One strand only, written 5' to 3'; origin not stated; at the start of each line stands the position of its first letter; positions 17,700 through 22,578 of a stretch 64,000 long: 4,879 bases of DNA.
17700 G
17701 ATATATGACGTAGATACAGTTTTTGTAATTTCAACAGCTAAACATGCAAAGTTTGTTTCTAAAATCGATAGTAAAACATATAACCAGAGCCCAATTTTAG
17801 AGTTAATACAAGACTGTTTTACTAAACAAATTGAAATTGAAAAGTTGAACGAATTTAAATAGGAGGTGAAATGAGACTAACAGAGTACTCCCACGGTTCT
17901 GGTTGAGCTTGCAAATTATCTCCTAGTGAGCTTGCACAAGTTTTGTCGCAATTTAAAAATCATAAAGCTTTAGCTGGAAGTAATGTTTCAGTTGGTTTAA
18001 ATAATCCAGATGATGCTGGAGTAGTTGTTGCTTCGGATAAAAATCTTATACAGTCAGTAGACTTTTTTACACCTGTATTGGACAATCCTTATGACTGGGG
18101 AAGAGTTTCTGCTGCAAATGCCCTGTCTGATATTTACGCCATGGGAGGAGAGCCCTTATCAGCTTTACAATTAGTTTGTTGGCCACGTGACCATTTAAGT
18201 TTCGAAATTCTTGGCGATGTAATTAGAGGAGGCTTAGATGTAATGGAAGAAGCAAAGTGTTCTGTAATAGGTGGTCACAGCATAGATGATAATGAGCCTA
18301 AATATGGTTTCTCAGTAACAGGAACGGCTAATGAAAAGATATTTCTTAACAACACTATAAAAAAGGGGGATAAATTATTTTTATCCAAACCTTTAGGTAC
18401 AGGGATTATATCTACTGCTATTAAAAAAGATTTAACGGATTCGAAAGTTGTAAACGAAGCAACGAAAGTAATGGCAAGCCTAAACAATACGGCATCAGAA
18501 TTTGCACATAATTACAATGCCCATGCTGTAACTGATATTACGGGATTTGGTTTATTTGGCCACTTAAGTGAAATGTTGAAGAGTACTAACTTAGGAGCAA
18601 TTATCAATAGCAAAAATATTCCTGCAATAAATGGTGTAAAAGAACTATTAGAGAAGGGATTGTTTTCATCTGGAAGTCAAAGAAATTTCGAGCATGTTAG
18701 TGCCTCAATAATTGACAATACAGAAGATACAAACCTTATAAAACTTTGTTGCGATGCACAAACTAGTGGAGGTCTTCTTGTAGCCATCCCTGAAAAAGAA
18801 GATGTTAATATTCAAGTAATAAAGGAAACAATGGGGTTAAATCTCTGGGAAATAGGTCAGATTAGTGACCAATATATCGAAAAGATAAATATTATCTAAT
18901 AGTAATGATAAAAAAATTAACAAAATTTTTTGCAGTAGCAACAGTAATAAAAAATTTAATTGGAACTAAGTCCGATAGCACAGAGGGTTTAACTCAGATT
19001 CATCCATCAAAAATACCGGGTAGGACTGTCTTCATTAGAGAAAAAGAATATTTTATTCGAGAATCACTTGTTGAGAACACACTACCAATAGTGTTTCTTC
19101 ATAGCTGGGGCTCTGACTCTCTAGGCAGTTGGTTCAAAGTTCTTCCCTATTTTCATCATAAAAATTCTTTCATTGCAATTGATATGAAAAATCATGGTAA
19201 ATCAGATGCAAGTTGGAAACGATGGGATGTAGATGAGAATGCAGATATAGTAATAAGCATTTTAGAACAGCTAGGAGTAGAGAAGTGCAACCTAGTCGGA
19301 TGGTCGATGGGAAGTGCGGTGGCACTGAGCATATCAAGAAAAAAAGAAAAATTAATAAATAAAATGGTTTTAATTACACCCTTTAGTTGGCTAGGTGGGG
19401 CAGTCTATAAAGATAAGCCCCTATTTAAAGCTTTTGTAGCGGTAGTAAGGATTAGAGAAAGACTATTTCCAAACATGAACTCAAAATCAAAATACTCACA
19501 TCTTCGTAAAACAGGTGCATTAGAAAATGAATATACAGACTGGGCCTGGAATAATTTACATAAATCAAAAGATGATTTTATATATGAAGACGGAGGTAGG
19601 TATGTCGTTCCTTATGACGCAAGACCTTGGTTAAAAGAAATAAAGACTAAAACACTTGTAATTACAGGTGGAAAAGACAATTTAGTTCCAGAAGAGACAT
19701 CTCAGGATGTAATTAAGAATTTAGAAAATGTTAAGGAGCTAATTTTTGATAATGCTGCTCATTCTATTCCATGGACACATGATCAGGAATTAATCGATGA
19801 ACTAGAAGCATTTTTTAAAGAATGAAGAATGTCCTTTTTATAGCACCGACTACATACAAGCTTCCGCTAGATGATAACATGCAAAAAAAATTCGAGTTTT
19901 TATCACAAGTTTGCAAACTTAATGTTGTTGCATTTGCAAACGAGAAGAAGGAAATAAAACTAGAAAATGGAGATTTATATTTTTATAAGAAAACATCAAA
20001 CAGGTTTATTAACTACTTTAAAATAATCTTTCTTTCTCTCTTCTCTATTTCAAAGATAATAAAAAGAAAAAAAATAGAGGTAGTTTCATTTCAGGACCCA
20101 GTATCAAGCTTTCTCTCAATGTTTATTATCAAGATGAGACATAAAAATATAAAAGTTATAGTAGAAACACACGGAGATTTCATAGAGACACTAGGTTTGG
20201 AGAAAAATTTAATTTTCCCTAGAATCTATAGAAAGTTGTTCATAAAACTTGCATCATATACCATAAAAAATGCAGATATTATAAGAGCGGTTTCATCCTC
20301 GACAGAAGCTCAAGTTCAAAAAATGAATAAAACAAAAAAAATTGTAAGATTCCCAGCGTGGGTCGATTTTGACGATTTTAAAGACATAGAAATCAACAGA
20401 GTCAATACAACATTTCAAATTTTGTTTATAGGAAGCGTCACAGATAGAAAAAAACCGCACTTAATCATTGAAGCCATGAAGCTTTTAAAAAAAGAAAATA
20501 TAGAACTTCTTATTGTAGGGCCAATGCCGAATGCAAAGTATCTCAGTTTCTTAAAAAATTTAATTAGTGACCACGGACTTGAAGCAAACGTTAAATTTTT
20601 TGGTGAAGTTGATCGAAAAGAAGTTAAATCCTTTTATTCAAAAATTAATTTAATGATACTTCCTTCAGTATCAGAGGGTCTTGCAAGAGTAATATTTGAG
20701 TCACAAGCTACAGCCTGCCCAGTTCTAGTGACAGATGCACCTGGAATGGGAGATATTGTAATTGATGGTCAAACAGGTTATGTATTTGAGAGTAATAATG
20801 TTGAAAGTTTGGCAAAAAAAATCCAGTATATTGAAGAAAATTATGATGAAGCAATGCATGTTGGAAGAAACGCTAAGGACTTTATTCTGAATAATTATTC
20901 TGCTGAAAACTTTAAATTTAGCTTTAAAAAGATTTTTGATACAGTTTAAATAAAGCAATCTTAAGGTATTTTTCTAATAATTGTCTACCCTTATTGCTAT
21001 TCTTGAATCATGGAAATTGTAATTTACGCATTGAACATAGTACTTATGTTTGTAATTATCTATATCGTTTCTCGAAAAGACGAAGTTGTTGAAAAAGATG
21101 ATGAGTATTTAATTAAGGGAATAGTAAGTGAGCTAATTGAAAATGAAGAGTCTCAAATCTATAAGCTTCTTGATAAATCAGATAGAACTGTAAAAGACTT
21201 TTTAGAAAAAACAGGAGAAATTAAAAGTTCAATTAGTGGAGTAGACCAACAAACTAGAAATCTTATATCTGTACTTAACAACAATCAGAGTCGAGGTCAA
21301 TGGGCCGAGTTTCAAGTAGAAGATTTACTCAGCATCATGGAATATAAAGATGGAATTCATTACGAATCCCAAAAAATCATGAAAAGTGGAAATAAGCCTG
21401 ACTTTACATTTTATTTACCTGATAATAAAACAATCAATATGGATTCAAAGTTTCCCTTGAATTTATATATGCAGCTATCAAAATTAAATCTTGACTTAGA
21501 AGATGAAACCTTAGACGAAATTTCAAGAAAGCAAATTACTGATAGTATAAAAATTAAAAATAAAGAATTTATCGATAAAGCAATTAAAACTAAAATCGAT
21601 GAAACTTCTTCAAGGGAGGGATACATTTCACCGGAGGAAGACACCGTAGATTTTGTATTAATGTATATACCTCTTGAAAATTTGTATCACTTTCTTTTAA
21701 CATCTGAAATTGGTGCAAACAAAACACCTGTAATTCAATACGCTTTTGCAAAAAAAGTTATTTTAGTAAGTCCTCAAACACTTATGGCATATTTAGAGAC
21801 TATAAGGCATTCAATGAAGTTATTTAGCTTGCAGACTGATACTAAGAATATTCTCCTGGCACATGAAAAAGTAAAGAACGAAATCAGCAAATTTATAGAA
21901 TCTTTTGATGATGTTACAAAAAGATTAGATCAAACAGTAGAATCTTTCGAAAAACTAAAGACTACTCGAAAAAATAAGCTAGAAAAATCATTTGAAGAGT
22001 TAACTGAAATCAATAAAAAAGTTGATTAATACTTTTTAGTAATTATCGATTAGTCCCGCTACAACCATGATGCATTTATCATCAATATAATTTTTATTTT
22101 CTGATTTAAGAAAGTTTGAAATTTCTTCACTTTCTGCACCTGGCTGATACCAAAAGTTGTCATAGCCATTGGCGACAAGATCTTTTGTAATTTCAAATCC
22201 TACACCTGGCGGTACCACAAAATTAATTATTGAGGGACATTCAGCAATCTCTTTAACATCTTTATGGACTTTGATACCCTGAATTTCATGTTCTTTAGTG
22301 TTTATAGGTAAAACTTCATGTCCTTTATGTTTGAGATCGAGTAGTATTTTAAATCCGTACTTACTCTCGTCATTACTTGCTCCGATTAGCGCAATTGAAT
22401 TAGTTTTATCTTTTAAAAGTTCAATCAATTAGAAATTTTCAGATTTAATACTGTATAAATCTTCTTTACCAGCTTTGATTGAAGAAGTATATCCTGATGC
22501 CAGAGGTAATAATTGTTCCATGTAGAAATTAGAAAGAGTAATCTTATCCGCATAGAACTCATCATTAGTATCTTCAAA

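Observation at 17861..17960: selD is itself a selenoprotein: in-frame UGA at the catalytic Cys17 position, with the N-terminus missed by ORF calling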

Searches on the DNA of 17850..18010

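Call 46: search_rna_families(source=window, start=17850, end=18010, threshold=evalue, max_evalue=10)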
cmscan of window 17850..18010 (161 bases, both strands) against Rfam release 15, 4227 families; matches with E-value up to 10: 3.
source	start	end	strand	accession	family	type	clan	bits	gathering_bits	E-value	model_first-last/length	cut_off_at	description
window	17945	17998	+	RF00109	Vimentin3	Cis-reg;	-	14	36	8.9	1-67/67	no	Vimentin 3' UTR protein-binding region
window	17868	17890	-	RF03004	Lacto-phage-1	Gene; sRNA;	-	10.7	50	9.8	1-23/81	no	Lacto-phage-1 RNA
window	17955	18010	+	RF02933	ARRPOF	Gene; sRNA;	-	9.2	127.2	3.4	1-56/256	3'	ARRPOF RNA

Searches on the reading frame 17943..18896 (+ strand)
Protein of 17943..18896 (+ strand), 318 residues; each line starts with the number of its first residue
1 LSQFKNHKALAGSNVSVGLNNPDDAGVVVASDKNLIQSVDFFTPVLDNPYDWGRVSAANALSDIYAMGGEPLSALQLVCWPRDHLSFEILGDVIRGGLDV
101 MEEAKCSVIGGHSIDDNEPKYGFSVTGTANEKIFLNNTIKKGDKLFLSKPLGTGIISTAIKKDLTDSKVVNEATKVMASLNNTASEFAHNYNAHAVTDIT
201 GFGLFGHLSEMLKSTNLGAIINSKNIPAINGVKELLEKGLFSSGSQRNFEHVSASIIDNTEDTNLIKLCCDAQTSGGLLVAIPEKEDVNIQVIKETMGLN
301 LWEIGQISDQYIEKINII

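Call 6: search_protein_families(library=ncbifam, proteins=[window:17943-18896:+])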
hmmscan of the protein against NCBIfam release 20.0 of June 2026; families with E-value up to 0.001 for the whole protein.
seq(318 aa): 13 families
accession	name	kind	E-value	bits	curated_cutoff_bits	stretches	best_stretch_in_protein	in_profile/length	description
TIGR00476.1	selD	equivalog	5.8e-99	331.2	125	1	5-285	28-309/311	selenide, water dikinase SelD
NF002098.0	PRK00943.1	equivalog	4.7e-88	295.4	299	1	9-311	36-338/347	selenide, water dikinase SelD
TIGR04369.1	fusion_not_SelD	hypoth_equivalog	2.8e-45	154.7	700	1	7-287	368-686/701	oxidoreductase/SelD-related fusion protein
NF010705.0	PRK14105.1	equivalog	1.5e-40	139.1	291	1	13-236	40-278/345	selenide, water dikinase SelD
TIGR01379.1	thiL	equivalog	3.3e-18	65.7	184.15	1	22-237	33-247/320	thiamine-phosphate kinase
TIGR03267.1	methan_mark_2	hypoth_equivalog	1.8e-13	50.2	365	1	12-232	36-252/323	methanogenesis marker 2 protein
NF004353.0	PRK05731.2-2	equivalog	1.2e-12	47.6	301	1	22-237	19-236/311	thiamine-phosphate kinase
NF004351.0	PRK05731.1-4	equivalog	4.9e-12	45.6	324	1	14-229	30-250/321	thiamine-phosphate kinase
TIGR04049.1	AIR_rel_sll0787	hypoth_equivalog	7.7e-12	44.9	321.3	1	18-233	39-248/318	sll0787 family AIR synthase-like protein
NF004354.0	PRK05731.2-3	equivalog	1.1e-09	38.1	204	1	29-223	27-215/273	thiamine-phosphate kinase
TIGR02124.1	hypE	equivalog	5.3e-08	32.2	251.6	1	16-235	27-252/332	hydrogenase expression/formation protein HypE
TIGR01736.1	FGAM_synth_II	equivalog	0.00017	20.1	525.75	1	24-254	420-665/718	phosphoribosylformylglycinamidine synthase subunit PurL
NF004350.0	PRK05731.1-1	equivalog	0.00033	19.6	441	0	19-236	34-249/325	thiamine-phosphate kinase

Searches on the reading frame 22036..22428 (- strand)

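Call 20: search_protein_families(library=pfam, proteins=[window:22036-22428:-], max_evalue=0.00001)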
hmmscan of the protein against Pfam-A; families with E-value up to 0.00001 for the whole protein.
window:22036-22428:- (130 aa): 1 family
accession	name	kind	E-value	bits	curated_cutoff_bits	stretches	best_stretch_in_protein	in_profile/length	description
PF13380.12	CoA_binding_2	-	1.4e-25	90.5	22.8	1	11-123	2-114/116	CoA binding domain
